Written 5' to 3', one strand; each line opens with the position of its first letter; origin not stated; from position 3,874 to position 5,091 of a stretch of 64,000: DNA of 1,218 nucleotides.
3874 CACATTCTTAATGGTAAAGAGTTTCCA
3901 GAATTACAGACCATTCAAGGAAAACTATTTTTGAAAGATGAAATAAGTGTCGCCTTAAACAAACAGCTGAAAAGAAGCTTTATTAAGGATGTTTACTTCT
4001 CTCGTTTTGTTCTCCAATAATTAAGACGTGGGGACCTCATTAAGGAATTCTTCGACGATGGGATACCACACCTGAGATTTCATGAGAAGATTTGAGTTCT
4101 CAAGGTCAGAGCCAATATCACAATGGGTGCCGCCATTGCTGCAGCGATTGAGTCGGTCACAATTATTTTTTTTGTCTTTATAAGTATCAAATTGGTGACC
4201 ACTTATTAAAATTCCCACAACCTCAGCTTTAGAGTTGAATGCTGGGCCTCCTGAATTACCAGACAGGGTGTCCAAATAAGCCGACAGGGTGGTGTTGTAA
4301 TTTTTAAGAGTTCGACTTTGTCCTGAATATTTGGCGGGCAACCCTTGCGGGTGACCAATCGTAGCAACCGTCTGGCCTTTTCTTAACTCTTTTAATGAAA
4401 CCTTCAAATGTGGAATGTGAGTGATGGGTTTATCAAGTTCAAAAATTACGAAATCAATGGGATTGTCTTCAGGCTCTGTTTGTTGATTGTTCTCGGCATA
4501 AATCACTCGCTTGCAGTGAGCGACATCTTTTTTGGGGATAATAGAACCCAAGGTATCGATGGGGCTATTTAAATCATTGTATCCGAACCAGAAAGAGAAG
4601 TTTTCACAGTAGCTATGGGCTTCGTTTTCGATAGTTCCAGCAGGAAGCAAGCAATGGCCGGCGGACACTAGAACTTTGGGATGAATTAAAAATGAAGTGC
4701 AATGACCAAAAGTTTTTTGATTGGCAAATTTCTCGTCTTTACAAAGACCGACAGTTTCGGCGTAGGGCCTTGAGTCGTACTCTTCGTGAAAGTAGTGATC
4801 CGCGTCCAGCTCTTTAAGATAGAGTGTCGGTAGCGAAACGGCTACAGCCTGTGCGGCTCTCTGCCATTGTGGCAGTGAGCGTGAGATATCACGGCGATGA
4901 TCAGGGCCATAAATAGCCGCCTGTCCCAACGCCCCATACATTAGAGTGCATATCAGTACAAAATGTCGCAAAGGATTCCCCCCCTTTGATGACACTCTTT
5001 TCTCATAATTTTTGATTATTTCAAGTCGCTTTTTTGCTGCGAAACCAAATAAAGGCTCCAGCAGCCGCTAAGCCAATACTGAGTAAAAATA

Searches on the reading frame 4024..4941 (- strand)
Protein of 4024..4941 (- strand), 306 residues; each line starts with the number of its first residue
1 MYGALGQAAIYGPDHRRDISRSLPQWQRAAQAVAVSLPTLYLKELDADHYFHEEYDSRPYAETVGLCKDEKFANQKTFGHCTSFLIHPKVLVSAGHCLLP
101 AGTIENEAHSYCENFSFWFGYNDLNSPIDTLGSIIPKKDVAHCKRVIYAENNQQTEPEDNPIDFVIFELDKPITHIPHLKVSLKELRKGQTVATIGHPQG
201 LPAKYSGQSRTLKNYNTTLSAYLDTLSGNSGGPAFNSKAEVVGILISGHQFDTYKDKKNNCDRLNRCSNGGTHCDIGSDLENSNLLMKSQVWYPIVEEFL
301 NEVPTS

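Call 68: search_protein_families(library=pfam, proteins=[window:4024-4941:-], max_evalue=0.001)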
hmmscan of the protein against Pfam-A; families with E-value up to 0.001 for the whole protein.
window:4024-4941:- (306 aa): 3 families
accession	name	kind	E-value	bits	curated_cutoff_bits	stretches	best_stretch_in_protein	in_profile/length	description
PF13365.12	Trypsin_2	-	1.4e-10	42.5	27.6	1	81-244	1-144/144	Trypsin-like peptidase domain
PF00089.32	Trypsin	-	4e-07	30.5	20.6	1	80-248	26-198/220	Trypsin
PF10459.15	Peptidase_S46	-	5.5e-05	22.5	22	0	213-246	618-651/698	Peptidase S46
